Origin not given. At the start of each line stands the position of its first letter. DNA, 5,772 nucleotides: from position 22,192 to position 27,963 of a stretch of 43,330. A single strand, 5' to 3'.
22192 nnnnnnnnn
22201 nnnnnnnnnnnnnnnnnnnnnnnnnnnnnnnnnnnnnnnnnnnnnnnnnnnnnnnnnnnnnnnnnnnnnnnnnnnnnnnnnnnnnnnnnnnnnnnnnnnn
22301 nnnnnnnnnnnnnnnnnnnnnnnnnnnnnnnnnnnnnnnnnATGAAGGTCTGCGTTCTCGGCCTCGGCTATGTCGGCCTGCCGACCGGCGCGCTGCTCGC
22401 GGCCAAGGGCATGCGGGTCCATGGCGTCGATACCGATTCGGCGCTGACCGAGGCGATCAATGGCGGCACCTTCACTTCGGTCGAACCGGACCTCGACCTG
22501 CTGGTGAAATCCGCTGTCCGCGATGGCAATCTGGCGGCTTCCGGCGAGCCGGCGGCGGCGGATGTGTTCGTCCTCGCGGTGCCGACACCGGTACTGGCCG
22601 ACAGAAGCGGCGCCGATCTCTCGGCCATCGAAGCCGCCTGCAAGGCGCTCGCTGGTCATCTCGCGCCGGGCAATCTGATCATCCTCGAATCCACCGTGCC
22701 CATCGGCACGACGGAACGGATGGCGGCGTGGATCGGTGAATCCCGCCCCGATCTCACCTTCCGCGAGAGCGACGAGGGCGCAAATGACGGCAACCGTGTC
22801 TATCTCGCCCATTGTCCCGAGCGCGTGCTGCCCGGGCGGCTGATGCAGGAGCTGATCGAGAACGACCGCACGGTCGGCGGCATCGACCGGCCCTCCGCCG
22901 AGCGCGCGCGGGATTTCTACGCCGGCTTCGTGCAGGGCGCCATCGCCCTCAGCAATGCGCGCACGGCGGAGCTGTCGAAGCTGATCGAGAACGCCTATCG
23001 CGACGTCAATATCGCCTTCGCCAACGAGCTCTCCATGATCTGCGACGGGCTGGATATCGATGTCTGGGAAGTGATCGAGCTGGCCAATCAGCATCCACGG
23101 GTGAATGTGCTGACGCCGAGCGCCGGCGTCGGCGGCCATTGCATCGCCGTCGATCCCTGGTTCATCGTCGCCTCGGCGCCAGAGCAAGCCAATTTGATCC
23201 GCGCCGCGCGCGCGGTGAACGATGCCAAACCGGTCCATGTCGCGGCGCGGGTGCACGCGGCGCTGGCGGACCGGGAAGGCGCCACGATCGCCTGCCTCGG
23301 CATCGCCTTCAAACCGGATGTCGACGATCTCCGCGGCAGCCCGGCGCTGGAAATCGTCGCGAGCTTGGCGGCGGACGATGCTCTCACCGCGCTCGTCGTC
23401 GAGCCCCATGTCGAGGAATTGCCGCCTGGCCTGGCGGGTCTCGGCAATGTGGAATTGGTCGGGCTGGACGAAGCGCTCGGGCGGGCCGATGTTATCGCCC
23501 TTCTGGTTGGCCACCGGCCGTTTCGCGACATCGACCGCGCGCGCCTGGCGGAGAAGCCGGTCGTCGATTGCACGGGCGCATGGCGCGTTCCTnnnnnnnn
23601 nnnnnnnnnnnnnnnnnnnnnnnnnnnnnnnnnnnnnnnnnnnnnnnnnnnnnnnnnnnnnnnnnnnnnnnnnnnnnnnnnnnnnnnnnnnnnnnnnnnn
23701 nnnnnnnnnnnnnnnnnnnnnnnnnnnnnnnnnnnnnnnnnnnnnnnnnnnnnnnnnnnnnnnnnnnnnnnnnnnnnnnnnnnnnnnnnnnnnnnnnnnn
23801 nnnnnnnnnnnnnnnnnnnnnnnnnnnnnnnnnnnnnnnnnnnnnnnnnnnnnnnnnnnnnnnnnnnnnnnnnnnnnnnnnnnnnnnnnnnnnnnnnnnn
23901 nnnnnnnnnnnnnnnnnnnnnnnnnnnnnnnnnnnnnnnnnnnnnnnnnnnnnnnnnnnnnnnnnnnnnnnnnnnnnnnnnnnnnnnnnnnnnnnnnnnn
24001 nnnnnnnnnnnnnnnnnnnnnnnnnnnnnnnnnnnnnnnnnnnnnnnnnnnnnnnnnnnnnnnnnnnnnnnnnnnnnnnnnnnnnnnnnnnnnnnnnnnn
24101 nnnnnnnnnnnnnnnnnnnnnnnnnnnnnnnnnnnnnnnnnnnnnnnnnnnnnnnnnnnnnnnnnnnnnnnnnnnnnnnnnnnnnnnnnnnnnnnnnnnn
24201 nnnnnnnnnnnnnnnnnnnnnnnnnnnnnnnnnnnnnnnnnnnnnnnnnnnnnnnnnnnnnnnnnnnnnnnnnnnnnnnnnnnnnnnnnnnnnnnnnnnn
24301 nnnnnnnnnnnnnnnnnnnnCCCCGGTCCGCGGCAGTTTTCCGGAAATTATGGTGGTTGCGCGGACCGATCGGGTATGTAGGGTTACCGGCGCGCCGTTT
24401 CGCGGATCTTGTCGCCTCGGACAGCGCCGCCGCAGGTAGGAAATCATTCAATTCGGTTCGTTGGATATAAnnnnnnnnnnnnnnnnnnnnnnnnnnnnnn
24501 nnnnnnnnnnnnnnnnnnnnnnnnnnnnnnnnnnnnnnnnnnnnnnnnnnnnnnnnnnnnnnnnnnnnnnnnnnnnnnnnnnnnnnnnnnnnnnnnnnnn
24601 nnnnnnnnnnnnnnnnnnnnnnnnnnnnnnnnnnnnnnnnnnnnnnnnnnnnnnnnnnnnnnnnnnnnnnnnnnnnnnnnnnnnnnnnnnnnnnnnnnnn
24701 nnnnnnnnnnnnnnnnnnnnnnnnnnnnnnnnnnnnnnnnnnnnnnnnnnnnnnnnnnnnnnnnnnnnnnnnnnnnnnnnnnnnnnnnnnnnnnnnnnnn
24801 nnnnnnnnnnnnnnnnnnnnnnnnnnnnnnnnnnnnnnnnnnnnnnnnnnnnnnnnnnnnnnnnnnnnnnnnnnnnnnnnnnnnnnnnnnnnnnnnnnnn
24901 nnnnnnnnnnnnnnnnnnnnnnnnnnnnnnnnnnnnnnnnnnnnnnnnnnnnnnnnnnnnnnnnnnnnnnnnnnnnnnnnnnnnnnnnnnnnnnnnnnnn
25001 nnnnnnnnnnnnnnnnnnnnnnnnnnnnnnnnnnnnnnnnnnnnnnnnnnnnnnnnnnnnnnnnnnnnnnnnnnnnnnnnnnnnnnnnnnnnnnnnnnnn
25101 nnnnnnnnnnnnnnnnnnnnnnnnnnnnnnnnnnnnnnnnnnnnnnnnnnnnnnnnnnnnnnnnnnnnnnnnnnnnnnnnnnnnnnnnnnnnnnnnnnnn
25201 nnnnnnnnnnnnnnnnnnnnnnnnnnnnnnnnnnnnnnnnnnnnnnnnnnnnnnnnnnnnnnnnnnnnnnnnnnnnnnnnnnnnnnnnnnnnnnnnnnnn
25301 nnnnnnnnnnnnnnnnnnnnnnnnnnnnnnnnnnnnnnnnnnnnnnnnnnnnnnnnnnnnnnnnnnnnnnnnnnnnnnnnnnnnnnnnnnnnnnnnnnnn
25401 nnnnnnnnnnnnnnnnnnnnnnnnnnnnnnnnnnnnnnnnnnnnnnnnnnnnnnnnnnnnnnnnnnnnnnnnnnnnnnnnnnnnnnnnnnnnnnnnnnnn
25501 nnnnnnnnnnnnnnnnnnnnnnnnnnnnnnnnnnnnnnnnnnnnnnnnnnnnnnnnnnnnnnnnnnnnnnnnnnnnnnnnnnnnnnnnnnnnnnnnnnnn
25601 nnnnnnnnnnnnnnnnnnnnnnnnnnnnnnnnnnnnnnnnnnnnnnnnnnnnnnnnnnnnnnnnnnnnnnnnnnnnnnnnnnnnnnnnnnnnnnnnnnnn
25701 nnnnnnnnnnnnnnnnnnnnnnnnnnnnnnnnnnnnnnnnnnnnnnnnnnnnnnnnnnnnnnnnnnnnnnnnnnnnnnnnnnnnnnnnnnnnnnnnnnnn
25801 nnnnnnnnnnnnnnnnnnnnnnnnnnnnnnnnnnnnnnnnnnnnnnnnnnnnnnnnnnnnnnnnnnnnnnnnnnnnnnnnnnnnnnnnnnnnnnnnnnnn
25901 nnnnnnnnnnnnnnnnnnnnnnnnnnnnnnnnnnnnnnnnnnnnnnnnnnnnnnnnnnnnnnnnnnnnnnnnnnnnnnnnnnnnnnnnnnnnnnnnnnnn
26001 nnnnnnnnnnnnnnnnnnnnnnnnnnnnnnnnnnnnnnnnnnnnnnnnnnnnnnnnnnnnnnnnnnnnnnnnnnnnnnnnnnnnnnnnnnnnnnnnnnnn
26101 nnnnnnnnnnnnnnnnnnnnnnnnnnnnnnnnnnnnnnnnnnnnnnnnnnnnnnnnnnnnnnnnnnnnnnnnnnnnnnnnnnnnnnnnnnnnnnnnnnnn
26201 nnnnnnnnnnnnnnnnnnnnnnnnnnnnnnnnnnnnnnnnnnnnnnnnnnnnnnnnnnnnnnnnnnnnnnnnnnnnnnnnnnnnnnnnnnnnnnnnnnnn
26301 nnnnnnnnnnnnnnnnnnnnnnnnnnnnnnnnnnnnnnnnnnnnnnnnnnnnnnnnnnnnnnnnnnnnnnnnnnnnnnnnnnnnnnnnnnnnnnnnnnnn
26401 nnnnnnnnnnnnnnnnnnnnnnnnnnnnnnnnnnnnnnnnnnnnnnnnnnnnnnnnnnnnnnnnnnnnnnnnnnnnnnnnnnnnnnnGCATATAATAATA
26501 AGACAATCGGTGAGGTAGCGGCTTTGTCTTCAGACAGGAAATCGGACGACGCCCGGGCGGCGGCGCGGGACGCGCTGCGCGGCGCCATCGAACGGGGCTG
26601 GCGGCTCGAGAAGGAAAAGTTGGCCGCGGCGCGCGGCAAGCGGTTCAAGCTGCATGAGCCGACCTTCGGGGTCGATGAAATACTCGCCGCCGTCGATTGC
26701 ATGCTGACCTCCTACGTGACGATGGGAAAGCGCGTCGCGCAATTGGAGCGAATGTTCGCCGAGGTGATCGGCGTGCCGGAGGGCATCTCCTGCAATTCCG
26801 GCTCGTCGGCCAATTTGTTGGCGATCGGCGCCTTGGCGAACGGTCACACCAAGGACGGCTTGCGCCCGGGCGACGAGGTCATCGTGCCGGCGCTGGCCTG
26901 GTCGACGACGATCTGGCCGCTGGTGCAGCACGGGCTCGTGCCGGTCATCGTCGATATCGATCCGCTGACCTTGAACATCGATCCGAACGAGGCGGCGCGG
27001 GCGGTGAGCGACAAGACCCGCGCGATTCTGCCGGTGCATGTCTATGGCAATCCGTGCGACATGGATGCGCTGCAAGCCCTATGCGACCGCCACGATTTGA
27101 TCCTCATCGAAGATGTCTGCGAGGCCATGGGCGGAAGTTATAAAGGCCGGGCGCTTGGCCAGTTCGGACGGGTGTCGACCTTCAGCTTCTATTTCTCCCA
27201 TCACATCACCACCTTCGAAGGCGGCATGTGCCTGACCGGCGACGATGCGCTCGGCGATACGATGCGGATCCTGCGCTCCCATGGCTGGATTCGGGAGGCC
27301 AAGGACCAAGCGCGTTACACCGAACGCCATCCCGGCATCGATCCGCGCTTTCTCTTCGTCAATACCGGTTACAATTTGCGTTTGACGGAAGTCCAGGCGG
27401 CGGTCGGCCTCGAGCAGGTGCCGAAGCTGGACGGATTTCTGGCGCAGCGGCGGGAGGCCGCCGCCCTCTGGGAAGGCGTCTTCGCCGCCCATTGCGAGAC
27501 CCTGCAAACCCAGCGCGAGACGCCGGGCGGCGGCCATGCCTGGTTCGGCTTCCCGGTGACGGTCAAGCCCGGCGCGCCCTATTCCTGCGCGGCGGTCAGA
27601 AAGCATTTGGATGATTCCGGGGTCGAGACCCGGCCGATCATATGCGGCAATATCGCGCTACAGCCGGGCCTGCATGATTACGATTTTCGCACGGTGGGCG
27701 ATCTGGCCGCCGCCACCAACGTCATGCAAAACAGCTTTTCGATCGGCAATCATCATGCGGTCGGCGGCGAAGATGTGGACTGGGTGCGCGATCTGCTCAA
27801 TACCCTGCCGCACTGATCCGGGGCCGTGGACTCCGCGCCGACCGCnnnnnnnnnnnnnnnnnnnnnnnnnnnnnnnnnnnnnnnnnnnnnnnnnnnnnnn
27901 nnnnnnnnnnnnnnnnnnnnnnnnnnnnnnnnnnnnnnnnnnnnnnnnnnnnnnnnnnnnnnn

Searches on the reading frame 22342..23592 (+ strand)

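Call 7: search_protein_families(library=pfam, proteins=[window:22342-23592:+], max_evalue=0.001)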
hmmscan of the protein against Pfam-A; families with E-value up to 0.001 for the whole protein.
window:22342-23592:+ (417 aa): 3 families
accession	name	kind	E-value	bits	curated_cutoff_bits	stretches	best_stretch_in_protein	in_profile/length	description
PF03721.20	UDPG_MGDP_dh_N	-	1.1e-44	152.7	27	1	1-187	1-181/187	UDP-glucose/GDP-mannose dehydrogenase family, NAD binding domain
PF00984.24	UDPG_MGDP_dh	-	2.1e-28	98.7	25.4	1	207-294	1-93/94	UDP-glucose/GDP-mannose dehydrogenase family, central domain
PF03720.21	UDPG_MGDP_dh_C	-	2.1e-16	60.6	30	1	317-413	1-100/103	UDP-glucose/GDP-mannose dehydrogenase family, UDP binding domain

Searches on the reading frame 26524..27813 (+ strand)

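Call 7: search_protein_families(library=pfam, proteins=[window:26524-27813:+], max_evalue=0.001)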
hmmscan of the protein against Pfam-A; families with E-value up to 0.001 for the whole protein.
window:26524-27813:+ (430 aa): 1 family
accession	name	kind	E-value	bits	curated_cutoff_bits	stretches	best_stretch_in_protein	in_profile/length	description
PF01041.23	DegT_DnrJ_EryC1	-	1.5e-93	314.3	19.8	1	52-423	6-357/360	DegT/DnrJ/EryC1/StrS aminotransferase family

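Call 72: search_protein_families(library=ncbifam, proteins=[window:26524-27813:+], max_evalue=1e-8)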
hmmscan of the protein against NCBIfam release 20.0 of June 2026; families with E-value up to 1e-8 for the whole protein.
window:26524-27813:+ (430 aa): 7 families
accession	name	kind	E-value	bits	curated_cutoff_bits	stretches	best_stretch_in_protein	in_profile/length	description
NF011936.0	PRK15407.1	equivalog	1.7e-96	323.6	423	1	40-426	36-433/440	lipopolysaccharide biosynthesis protein RfbH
TIGR03588.1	PseC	equivalog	3.3e-63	213.9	423.5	1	51-426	12-377/380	UDP-4-amino-4,6-dideoxy-N-acetyl-beta-L-altrosamine transaminase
TIGR04181.1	NHT_00031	hypoth_equivalog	2.2e-54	184.7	420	1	42-373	2-326/359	LegC family aminotransferase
NF008658.2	PRK11658.1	equivalog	1.5e-52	178.5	631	1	43-347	7-297/379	UDP-4-amino-4-deoxy-L-arabinose aminotransferase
NF008687.0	PRK11706.1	equivalog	1.3e-38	132.7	375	1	113-316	68-263/375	dTDP-4-amino-4,6-dideoxygalactose transaminase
TIGR04427.1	PLP_DesI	equivalog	1.4e-33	116.6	650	1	68-261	51-235/390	dTDP-4-dehydro-6-deoxyglucose aminotransferase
TIGR02379.1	ECA_wecE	subfamily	3.5e-33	114.9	434.85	1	113-258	68-214/376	dTDP-4-amino-4,6-dideoxy-D-glucose transaminase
